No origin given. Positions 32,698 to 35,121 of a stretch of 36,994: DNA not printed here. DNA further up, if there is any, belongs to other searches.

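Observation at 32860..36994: Two divergent, unusually compact GRE paralogs in tandem with atypical catalytic-loop residues and no activase in view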

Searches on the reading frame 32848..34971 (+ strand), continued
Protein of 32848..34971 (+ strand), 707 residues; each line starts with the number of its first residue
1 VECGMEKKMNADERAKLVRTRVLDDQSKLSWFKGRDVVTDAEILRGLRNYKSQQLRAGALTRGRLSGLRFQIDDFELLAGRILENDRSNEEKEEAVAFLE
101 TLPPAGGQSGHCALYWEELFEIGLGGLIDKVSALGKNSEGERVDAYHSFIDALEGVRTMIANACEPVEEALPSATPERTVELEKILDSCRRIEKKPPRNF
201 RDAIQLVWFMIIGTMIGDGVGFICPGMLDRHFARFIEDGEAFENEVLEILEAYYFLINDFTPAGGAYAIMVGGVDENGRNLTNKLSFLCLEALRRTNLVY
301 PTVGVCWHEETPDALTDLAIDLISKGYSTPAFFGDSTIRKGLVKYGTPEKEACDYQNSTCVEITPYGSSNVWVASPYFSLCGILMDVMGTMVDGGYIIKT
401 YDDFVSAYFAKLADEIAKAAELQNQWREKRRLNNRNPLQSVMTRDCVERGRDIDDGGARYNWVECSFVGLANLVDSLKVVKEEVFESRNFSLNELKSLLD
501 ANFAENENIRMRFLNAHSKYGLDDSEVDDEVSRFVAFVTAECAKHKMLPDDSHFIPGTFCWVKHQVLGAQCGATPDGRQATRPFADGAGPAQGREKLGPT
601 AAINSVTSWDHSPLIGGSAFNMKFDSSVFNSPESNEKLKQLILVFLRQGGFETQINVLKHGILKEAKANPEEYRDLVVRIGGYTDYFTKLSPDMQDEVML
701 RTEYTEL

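Call 25: search_solved_structures(query=window:32860-34971:+, show_alignments=3, max_evalue=1e-10)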
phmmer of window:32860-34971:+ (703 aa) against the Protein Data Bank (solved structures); distinct sequences matched with E-value up to 1e-10: 33.
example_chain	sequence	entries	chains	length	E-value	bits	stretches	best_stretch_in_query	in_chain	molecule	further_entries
1r8w_A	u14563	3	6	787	1.1e-75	258.4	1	105-700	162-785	glycerol dehydratase | B12-independent glycerol dehydratase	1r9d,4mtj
8yjo_A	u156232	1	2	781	2.2e-74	254.1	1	104-700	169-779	Probable dehydratase PflD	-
5i2a_A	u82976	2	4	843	1e-70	241.9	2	106-501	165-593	Diol-dehydratase | Diol dehydratase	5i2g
9rco_A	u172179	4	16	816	3.6e-70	240.2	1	103-699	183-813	Glycyl radical protein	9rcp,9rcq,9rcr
9f3w_A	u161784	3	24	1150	3.9e-67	230.1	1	108-698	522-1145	Choline trimethylamine-lyase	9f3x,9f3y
6xs4_A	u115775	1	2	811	2.1e-65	224.4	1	105-701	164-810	Formate C-acetyltransferase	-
8id7_A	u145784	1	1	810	1.1e-64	222.1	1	105-700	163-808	Probable dehydratase YbiW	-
8yjn_A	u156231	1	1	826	1.2e-64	222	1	105-700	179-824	Probable dehydratase YbiW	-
8id0_A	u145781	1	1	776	2.7e-64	220.8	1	164-700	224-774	formate C-acetyltransferase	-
9ht9_A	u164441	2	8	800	7.5e-64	219.3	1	137-698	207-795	Choline trimethylamine-lyase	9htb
9r0v_A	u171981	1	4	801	7.5e-64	219.3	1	137-698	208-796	Choline trimethylamine-lyase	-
5faw_A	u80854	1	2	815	7.8e-64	219.2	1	137-698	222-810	Choline trimethylamine-lyase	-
5fay_A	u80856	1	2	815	8e-64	219.2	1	137-698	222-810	Choline trimethylamine-lyase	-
6vue_A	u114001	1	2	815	8e-64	219.2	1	137-698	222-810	Choline trimethylamine-lyase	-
5fau_A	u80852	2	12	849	9.1e-64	219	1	137-698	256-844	Choline trimethylamine-lyase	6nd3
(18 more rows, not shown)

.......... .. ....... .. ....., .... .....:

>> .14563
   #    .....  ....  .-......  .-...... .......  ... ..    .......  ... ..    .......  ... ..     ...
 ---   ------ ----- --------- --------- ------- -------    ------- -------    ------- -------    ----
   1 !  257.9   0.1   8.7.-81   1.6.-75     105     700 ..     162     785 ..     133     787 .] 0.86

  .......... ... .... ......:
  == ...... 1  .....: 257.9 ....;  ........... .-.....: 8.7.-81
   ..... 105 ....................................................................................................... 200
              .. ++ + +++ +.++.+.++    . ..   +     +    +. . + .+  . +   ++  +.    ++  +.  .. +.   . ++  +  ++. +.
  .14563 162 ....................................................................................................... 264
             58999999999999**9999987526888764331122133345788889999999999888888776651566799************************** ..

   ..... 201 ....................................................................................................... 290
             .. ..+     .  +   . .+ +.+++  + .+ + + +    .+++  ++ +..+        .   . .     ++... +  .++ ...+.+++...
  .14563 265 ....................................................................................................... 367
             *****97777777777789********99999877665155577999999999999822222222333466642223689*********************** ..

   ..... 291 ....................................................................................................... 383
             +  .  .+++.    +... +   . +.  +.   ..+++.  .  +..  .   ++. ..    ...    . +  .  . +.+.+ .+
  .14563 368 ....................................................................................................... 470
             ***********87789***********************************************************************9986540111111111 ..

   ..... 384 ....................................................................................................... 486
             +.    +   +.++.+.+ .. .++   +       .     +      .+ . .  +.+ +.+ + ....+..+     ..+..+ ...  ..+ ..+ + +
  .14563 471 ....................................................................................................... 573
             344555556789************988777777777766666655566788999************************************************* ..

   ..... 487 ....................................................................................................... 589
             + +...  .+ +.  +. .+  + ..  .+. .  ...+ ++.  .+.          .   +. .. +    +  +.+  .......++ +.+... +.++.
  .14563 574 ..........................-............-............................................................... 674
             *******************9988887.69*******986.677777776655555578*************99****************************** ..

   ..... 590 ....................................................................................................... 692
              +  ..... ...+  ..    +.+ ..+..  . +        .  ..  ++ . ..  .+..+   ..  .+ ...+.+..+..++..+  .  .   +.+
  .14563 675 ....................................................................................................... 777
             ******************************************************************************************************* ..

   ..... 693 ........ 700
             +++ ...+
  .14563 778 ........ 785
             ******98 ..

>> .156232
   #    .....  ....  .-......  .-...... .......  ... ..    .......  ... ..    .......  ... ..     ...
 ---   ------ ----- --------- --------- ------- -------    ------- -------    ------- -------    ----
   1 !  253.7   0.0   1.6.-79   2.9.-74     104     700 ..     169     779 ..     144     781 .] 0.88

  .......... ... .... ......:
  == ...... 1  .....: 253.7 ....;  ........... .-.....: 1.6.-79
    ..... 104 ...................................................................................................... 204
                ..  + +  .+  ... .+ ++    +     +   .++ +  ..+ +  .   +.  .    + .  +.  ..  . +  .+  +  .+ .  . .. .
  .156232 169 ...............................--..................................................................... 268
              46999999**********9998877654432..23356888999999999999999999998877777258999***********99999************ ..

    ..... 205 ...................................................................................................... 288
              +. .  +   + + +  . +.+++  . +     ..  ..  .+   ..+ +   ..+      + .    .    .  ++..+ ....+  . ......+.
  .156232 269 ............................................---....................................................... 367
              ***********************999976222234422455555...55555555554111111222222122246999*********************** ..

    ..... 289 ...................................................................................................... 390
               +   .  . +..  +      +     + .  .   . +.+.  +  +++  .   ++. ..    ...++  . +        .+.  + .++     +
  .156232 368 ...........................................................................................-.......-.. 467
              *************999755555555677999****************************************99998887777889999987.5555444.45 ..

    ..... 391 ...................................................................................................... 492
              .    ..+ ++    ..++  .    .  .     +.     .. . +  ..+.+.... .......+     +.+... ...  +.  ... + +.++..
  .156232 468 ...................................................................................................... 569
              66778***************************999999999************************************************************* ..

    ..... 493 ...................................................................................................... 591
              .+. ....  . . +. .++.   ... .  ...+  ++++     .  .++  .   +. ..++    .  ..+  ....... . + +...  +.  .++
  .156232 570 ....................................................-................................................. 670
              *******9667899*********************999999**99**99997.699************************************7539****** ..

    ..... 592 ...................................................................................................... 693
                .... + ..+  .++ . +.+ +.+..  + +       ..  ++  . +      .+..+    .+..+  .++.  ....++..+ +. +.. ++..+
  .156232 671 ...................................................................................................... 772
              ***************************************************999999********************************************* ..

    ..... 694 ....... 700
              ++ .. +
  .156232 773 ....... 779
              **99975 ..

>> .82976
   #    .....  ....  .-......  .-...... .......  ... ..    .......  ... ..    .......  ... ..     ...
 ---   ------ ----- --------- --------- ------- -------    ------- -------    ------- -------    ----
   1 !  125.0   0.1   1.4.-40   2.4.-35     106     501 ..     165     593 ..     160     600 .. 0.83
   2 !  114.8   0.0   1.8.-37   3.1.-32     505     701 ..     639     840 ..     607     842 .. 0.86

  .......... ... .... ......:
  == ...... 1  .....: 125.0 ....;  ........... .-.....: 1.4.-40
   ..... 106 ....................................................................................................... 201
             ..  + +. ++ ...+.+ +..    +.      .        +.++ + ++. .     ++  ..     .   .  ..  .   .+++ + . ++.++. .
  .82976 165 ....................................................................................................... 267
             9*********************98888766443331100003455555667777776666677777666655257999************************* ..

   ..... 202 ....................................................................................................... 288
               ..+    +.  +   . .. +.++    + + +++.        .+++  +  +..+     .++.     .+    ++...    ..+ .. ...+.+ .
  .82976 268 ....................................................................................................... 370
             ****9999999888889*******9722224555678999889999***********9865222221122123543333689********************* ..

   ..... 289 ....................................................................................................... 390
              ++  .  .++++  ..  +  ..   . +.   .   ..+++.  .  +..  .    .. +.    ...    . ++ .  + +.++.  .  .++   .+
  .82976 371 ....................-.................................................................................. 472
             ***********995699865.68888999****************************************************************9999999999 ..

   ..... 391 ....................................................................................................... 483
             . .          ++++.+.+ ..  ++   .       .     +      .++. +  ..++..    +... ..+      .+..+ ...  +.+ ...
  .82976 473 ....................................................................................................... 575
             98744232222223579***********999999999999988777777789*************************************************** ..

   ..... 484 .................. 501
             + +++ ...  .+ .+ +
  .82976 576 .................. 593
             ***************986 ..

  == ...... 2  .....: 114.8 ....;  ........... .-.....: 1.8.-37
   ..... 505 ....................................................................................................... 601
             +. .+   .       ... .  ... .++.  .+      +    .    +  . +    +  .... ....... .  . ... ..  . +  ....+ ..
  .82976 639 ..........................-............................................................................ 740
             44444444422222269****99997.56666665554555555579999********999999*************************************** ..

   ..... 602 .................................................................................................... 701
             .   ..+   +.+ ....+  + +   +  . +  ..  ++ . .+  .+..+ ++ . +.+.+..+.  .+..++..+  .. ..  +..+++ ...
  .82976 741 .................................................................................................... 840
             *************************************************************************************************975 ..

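Call 31: search_protein_families(library=ncbifam, proteins=[L001:8916-9959:+, L001:14152-15069:+], max_evalue=0.00001)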
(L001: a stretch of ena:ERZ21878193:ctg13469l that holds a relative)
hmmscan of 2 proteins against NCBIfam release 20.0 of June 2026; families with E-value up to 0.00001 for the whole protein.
L001:8916-9959:+ (347 aa): 0 families

L001:14152-15069:+ (305 aa): 32 families (the best 25 are shown)
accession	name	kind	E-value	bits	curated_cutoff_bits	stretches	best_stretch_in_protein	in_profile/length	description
NF043069.1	T4HPD_activ_SAM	equivalog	2.3e-101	339.1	425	1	7-302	2-296/299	trans-4-hydroxy-L-proline dehydratase activase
TIGR02494.1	PFLE_PFLC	subfamily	6.3e-99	330.9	174.35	1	9-294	1-290/293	glycyl-radical enzyme activating protein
NF048010.1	SfplDhtActHpsHDes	equivalog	4.1e-89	298.3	430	1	3-282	2-287/298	(2S)-3-sulfopropanediol dehydratase activating enzyme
TIGR04395.1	cutC_activ_rSAM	equivalog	7.4e-83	278.3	360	1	6-293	4-296/309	choline TMA-lyase-activating enzyme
NF048008.1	SfplDhtActHpfHKleb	equivalog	3.2e-78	263.2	500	1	8-295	1-294/308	(2S)-3-sulfopropanediol dehydratase activating enzyme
NF033719.1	ind_deCO2_activ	equivalog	7.1e-75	252.1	425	1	7-281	1-281/302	indoleacetate decarboxylase activase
TIGR04003.1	rSAM_BssD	equivalog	8.1e-73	245.3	496.45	1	9-300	3-303/314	[benzylsuccinate synthase]-activating enzyme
NF033717.2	HPDL_rSAM_activ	equivalog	7.7e-71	238.9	420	1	5-288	2-291/311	4-hydroxyphenylacetate decarboxylase activase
TIGR02493.1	PFLA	equivalog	1.5e-65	220.9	231.75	2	87-294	26-232/235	pyruvate formate-lyase-activating protein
NF007483.0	PRK10076.1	equivalog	3.7e-62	210.1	326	2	80-296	66-283/292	[formate-C-acetyltransferase]-activating enzyme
TIGR04041.1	activase_YjjW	hypoth_equivalog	5.4e-52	176.9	250.2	1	8-267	3-247/276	YjjW family glycine radical enzyme activase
NF008356.0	PRK11145.1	equivalog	3e-49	167.5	375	2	85-301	29-244/246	pyruvate formate lyase 1-activating protein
TIGR02495.1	NrdG2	equivalog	2.6e-17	62.8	131.15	2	89-237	29-174/193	anaerobic ribonucleoside-triphosphate reductase activating protein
NF040864.1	HgcB_ferredoxin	equivalog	6.7e-11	41.9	99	1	51-122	9-81/93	mercury methylation ferredoxin HgcB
TIGR02491.1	NrdG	equivalog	7.8e-10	38.9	126.1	1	10-48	3-41/154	anaerobic ribonucleoside-triphosphate reductase activating protein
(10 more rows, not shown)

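Call 48: find_related_loci(query=A1, collection=genome_contigs, flank=10000)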
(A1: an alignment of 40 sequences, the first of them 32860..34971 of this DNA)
Query A1 (703 aa) in genome_contigs; peptide patterns used: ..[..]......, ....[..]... (x = any residue, [..] = any of these).
363 stretches matched a pattern; 337 encode a relative of the query (tblastn E <= 1e-3); the best 80 are kept; 80 distinct loci.
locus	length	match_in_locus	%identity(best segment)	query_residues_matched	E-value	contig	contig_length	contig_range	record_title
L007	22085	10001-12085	69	5-703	0e+0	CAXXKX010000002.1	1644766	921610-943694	MAG: Victivallales bacterium isolate ae9def30-7e47-498c-8b42-800f64c20784 genome assembly, contig: contig_2, whole genom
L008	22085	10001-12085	69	5-703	0e+0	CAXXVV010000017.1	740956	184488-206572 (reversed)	MAG: Victivallales bacterium isolate 5119678d-892b-4fdb-bca9-331175d8da34 genome assembly, contig: contig_17, whole geno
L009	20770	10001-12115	60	2-703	0e+0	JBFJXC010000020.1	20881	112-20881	MAG: Lentisphaeria bacterium isolate Mix_sand19.2022.05.G.39 k141_2768828_length_20881_cov_8.9959, whole genome shotgun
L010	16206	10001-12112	60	5-703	0e+0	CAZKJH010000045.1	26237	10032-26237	MAG TPA_asm: uncultured Lentisphaerales bacterium isolate SRP272421_co3_722 genome assembly, contig: NODE_3685_length_26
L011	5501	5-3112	51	4-703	0e+0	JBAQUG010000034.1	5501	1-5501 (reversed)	MAG: Victivallales bacterium isolate MFD12006_ilm_asm_bin38 k127_48875, whole genome shotgun sequence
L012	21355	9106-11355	50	9-703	0e+0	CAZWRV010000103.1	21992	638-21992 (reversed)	MAG TPA_asm: uncultured Victivallaceae bacterium isolate binchicken_co135_207 genome assembly, contig: NODE_4044_length_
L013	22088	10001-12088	53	9-700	0e+0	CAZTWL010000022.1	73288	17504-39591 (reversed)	MAG TPA_asm: uncultured Verrucomicrobiota bacterium isolate SRP192927_co3_754 genome assembly, contig: NODE_557_length_7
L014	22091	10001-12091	52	10-700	0e+0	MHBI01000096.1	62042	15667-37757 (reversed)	MAG: Lentisphaerae bacterium GWF2_50_93 gwf2_scaffold_619, whole genome shotgun sequence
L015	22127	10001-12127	52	3-703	0e+0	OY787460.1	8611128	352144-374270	MAG: Victivallales bacterium isolate c43507a4-3b0a-454f-a213-a96987c4837a genome assembly, chromosome: 1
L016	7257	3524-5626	51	9-703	0e+0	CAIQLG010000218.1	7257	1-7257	MAG: uncultured Lentisphaerae bacterium isolate AM-lipid-01-D10_bin-0339 genome assembly, contig: bin-0339:218/606, whol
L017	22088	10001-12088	51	8-700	0e+0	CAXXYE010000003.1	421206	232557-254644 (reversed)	MAG: Candidatus Hydrogenedentota bacterium isolate 9f1eef2f-e61c-44ad-add1-0a006c8246d5 genome assembly, contig: contig_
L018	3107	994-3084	52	5-703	0e+0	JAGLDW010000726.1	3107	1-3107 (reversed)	MAG: Lentisphaeria bacterium isolate SW_4_46 ROV167.bin.46.fa_726, whole genome shotgun sequence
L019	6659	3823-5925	52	9-703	0e+0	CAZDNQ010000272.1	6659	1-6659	MAG TPA_asm: uncultured Victivallis sp. isolate SRP089250_co1_121 genome assembly, contig: NODE_21806_length_6659_cov_4.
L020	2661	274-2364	51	9-703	0e+0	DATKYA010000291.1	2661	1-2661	MAG TPA_asm: Planctomycetota bacterium isolate SMAG_U14207 k141_731552, whole genome shotgun sequence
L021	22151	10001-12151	50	7-703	0e+0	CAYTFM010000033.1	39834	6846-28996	MAG TPA_asm: uncultured Victivallales bacterium isolate binchicken_co232_176 genome assembly, contig: NODE_1620_length_3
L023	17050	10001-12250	49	9-703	0e+0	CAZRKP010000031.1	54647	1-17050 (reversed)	MAG TPA_asm: uncultured Victivallis sp. isolate binchicken_co273_45 genome assembly, contig: NODE_648_length_54647_cov_6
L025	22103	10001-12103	51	9-703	0e+0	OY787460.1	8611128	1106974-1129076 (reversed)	MAG: Victivallales bacterium isolate c43507a4-3b0a-454f-a213-a96987c4837a genome assembly, chromosome: 1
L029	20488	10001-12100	54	4-700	0e+0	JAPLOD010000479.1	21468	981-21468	MAG: Planctomycetota bacterium isolate LacPavin_0920_SED3_MAG_65_12 LacPavin_0920_SED3_scaffold_3674078, whole genome sh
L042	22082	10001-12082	49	1-700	0e+0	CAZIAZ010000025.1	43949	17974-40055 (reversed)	MAG TPA_asm: uncultured Planctomycetaceae bacterium isolate SRP089250_co1_147 genome assembly, contig: NODE_1134_length_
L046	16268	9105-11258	51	3-703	0e+0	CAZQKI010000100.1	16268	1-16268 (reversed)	MAG TPA_asm: uncultured Lentisphaerales bacterium isolate SRP272421_co1_165 genome assembly, contig: NODE_10411_length_1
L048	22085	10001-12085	51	9-700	0e+0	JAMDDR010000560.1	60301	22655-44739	MAG: Chloroflexota bacterium isolate FK_Sedi_B_Bin.13 NODE_1182_length_60301_cov_2.45028, whole genome shotgun sequence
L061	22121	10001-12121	48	1-703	0e+0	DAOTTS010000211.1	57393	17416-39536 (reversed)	MAG TPA_asm: Anaerolineae bacterium isolate F14_17 k111_2839395, whole genome shotgun sequence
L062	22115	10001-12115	49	9-700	0e+0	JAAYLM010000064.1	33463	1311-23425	MAG: Oscillospiraceae bacterium isolate AS15tlH2ME_27 13740_AS15, whole genome shotgun sequence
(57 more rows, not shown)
